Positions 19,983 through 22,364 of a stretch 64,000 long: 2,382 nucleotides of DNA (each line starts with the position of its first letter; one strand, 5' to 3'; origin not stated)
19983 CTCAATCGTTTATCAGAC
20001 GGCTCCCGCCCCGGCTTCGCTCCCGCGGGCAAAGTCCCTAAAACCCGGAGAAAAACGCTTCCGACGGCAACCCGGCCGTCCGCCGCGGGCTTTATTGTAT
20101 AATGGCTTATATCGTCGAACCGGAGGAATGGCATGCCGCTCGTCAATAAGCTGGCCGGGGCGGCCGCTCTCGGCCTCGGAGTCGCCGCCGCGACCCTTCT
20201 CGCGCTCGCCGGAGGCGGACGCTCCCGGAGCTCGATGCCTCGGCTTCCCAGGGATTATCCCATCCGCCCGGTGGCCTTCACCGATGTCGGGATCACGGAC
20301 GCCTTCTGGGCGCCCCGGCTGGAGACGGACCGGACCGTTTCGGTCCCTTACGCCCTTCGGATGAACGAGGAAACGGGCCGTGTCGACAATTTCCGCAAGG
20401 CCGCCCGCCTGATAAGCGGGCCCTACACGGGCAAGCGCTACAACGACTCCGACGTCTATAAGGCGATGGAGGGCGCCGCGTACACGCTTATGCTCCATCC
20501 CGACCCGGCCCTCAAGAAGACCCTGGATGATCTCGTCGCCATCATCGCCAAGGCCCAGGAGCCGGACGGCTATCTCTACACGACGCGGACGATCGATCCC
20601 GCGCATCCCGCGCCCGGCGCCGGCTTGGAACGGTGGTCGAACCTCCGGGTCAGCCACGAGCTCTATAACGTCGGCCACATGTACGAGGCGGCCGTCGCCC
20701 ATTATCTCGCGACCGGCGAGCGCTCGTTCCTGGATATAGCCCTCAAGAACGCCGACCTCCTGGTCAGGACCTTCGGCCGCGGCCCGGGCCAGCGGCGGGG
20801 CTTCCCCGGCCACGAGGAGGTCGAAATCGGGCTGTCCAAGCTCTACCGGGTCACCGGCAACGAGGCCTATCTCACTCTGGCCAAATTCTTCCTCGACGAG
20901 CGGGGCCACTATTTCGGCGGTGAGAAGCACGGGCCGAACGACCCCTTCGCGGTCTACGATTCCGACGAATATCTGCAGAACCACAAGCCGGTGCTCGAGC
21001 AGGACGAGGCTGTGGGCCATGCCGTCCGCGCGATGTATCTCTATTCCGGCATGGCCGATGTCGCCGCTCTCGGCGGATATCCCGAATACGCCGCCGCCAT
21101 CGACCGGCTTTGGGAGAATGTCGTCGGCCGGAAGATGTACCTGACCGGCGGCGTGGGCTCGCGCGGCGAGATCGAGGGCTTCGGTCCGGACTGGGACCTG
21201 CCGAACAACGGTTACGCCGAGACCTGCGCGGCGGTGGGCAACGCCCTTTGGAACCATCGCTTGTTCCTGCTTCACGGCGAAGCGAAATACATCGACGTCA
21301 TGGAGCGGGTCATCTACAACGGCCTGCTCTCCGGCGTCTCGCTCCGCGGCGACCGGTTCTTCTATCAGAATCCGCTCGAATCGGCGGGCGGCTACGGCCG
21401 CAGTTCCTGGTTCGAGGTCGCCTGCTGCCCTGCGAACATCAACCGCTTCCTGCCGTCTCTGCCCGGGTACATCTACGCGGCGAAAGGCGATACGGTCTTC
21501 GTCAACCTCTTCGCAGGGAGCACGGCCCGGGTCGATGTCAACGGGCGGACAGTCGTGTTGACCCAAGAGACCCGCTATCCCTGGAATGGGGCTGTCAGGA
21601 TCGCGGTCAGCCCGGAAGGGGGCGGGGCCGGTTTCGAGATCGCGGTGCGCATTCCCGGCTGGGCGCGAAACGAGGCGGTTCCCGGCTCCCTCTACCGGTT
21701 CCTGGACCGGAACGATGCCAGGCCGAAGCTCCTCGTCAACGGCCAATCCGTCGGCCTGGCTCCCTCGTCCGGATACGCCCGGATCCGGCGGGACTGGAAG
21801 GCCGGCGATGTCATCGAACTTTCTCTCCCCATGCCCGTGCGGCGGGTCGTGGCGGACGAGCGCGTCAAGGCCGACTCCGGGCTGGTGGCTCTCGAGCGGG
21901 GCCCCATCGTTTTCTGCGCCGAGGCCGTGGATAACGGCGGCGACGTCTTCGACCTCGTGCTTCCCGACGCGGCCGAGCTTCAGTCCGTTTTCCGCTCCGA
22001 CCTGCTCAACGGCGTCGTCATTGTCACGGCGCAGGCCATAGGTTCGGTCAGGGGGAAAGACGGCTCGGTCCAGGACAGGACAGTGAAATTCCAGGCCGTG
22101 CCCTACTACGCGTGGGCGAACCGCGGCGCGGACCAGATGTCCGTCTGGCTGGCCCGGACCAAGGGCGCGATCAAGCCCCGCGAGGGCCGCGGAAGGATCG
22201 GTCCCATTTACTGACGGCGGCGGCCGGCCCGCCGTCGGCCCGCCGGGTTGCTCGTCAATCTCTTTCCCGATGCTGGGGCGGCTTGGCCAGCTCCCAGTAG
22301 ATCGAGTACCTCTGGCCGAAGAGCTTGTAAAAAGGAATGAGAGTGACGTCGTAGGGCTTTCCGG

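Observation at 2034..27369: L-arabinofuranoside utilisation locus with three GH127 paralogs plus GH51, a BNR beta-propeller and an araB-araD-isomerase operon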

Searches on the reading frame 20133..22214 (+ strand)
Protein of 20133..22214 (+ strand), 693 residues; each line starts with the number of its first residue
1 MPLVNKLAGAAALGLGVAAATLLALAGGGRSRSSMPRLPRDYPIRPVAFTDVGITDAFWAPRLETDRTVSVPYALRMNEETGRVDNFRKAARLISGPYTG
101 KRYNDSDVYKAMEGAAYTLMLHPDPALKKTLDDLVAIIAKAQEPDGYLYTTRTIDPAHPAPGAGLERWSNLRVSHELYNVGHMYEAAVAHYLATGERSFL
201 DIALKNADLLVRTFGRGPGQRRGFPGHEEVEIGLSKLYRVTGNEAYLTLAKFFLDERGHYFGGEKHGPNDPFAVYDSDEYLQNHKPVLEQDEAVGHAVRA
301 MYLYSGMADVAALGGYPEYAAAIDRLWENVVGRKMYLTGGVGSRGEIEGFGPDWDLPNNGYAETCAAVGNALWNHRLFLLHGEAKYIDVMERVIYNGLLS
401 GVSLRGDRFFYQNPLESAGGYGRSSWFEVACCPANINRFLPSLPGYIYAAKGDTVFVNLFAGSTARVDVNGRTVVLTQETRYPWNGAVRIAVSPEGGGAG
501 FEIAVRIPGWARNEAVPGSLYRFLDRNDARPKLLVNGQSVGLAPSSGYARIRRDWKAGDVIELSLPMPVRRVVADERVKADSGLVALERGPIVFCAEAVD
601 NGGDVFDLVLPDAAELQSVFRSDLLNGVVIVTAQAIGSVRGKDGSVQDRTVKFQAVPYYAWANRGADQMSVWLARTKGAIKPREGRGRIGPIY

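Call 6: search_protein_families(library=pfam, proteins=[window:20133-22214:+])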
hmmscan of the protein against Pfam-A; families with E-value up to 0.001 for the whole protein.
window:20133-22214:+ (693 aa): 3 families
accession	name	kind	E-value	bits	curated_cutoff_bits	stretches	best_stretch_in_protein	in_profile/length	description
PF07944.18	Beta-AFase-like_GH127_cat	-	1.3e-102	344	24.9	1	51-444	1-375/376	Beta-L-arabinofuranosidase, GH127 catalytic domain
PF20737.2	Glyco_hydro127C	-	3.5e-25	88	23.7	1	569-673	1-70/71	Glycoside hydrolase family 127 C-terminal domain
PF20736.2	Glyco_hydro127M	-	6.9e-22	77.8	24.2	1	454-567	1-95/95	Beta-L-arabinofuranosidase, GH127 middle domain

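Call 7: search_protein_families(library=ncbifam, proteins=[window:20133-22214:+], max_evalue=0.01)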
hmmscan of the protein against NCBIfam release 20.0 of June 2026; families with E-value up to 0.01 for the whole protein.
window:20133-22214:+ (693 aa): 1 family
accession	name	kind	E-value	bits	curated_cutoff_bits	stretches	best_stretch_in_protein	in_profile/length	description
NF049879.1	AcerHdlse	equivalog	2.1e-127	426.3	950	1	45-674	19-656/657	aceric acid hydrolase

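Call 10: search_solved_structures(query=window:20133-22214:+, max_evalue=0.001)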
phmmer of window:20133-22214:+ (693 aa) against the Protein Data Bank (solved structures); distinct sequences matched with E-value up to 0.001: 7.
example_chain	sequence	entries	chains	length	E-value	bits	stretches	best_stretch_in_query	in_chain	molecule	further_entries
6ex6_B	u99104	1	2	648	4.7e-206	689.4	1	41-678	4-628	Six-hairpin glycosidase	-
4qjy_A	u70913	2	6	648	5.4e-162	543.8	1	49-673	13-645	GH127 beta-L-arabinofuranosidase | GH127 beta-L-arabinofuranoside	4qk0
3wkw_A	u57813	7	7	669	2.1e-102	346.8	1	80-676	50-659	Non-reducing end beta-L-arabinofuranosidase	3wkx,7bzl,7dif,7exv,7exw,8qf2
7exu_A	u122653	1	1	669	5e-102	345.6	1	80-676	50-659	Non-reducing end beta-L-arabinofuranosidase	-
3wre_A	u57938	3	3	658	6.8e-102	345.1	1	80-673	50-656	Non-reducing end beta-L-arabinofuranosidase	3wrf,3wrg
5mqo_A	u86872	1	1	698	2.2e-86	293.9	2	172-674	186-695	Non-reducing end beta-L-arabinofuranosidase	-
5opj_A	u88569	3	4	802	4.2e-13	51.6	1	383-596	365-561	Rhamnogalacturonan lyase | Acetyl-CoA carboxylase, biotin carboxylase | Glycosyl hydrolase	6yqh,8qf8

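Call 51: search_solved_structures(query=window:20133-22214:+, max_evalue=1e-50, show_alignments=5)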
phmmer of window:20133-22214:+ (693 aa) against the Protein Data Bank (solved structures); distinct sequences matched with E-value up to 1e-50: 6.
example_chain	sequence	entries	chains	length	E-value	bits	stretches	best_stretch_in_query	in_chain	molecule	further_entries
6ex6_B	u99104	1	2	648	4.7e-206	689.4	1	41-678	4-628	Six-hairpin glycosidase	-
4qjy_A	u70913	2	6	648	5.4e-162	543.8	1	49-673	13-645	GH127 beta-L-arabinofuranosidase | GH127 beta-L-arabinofuranoside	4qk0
3wkw_A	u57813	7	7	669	2.1e-102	346.8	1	80-676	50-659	Non-reducing end beta-L-arabinofuranosidase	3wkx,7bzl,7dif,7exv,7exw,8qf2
7exu_A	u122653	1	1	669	5e-102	345.6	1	80-676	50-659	Non-reducing end beta-L-arabinofuranosidase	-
3wre_A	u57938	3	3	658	6.8e-102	345.1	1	80-673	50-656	Non-reducing end beta-L-arabinofuranosidase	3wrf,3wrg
5mqo_A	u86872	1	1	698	2.2e-86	293.9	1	172-674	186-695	Non-reducing end beta-L-arabinofuranosidase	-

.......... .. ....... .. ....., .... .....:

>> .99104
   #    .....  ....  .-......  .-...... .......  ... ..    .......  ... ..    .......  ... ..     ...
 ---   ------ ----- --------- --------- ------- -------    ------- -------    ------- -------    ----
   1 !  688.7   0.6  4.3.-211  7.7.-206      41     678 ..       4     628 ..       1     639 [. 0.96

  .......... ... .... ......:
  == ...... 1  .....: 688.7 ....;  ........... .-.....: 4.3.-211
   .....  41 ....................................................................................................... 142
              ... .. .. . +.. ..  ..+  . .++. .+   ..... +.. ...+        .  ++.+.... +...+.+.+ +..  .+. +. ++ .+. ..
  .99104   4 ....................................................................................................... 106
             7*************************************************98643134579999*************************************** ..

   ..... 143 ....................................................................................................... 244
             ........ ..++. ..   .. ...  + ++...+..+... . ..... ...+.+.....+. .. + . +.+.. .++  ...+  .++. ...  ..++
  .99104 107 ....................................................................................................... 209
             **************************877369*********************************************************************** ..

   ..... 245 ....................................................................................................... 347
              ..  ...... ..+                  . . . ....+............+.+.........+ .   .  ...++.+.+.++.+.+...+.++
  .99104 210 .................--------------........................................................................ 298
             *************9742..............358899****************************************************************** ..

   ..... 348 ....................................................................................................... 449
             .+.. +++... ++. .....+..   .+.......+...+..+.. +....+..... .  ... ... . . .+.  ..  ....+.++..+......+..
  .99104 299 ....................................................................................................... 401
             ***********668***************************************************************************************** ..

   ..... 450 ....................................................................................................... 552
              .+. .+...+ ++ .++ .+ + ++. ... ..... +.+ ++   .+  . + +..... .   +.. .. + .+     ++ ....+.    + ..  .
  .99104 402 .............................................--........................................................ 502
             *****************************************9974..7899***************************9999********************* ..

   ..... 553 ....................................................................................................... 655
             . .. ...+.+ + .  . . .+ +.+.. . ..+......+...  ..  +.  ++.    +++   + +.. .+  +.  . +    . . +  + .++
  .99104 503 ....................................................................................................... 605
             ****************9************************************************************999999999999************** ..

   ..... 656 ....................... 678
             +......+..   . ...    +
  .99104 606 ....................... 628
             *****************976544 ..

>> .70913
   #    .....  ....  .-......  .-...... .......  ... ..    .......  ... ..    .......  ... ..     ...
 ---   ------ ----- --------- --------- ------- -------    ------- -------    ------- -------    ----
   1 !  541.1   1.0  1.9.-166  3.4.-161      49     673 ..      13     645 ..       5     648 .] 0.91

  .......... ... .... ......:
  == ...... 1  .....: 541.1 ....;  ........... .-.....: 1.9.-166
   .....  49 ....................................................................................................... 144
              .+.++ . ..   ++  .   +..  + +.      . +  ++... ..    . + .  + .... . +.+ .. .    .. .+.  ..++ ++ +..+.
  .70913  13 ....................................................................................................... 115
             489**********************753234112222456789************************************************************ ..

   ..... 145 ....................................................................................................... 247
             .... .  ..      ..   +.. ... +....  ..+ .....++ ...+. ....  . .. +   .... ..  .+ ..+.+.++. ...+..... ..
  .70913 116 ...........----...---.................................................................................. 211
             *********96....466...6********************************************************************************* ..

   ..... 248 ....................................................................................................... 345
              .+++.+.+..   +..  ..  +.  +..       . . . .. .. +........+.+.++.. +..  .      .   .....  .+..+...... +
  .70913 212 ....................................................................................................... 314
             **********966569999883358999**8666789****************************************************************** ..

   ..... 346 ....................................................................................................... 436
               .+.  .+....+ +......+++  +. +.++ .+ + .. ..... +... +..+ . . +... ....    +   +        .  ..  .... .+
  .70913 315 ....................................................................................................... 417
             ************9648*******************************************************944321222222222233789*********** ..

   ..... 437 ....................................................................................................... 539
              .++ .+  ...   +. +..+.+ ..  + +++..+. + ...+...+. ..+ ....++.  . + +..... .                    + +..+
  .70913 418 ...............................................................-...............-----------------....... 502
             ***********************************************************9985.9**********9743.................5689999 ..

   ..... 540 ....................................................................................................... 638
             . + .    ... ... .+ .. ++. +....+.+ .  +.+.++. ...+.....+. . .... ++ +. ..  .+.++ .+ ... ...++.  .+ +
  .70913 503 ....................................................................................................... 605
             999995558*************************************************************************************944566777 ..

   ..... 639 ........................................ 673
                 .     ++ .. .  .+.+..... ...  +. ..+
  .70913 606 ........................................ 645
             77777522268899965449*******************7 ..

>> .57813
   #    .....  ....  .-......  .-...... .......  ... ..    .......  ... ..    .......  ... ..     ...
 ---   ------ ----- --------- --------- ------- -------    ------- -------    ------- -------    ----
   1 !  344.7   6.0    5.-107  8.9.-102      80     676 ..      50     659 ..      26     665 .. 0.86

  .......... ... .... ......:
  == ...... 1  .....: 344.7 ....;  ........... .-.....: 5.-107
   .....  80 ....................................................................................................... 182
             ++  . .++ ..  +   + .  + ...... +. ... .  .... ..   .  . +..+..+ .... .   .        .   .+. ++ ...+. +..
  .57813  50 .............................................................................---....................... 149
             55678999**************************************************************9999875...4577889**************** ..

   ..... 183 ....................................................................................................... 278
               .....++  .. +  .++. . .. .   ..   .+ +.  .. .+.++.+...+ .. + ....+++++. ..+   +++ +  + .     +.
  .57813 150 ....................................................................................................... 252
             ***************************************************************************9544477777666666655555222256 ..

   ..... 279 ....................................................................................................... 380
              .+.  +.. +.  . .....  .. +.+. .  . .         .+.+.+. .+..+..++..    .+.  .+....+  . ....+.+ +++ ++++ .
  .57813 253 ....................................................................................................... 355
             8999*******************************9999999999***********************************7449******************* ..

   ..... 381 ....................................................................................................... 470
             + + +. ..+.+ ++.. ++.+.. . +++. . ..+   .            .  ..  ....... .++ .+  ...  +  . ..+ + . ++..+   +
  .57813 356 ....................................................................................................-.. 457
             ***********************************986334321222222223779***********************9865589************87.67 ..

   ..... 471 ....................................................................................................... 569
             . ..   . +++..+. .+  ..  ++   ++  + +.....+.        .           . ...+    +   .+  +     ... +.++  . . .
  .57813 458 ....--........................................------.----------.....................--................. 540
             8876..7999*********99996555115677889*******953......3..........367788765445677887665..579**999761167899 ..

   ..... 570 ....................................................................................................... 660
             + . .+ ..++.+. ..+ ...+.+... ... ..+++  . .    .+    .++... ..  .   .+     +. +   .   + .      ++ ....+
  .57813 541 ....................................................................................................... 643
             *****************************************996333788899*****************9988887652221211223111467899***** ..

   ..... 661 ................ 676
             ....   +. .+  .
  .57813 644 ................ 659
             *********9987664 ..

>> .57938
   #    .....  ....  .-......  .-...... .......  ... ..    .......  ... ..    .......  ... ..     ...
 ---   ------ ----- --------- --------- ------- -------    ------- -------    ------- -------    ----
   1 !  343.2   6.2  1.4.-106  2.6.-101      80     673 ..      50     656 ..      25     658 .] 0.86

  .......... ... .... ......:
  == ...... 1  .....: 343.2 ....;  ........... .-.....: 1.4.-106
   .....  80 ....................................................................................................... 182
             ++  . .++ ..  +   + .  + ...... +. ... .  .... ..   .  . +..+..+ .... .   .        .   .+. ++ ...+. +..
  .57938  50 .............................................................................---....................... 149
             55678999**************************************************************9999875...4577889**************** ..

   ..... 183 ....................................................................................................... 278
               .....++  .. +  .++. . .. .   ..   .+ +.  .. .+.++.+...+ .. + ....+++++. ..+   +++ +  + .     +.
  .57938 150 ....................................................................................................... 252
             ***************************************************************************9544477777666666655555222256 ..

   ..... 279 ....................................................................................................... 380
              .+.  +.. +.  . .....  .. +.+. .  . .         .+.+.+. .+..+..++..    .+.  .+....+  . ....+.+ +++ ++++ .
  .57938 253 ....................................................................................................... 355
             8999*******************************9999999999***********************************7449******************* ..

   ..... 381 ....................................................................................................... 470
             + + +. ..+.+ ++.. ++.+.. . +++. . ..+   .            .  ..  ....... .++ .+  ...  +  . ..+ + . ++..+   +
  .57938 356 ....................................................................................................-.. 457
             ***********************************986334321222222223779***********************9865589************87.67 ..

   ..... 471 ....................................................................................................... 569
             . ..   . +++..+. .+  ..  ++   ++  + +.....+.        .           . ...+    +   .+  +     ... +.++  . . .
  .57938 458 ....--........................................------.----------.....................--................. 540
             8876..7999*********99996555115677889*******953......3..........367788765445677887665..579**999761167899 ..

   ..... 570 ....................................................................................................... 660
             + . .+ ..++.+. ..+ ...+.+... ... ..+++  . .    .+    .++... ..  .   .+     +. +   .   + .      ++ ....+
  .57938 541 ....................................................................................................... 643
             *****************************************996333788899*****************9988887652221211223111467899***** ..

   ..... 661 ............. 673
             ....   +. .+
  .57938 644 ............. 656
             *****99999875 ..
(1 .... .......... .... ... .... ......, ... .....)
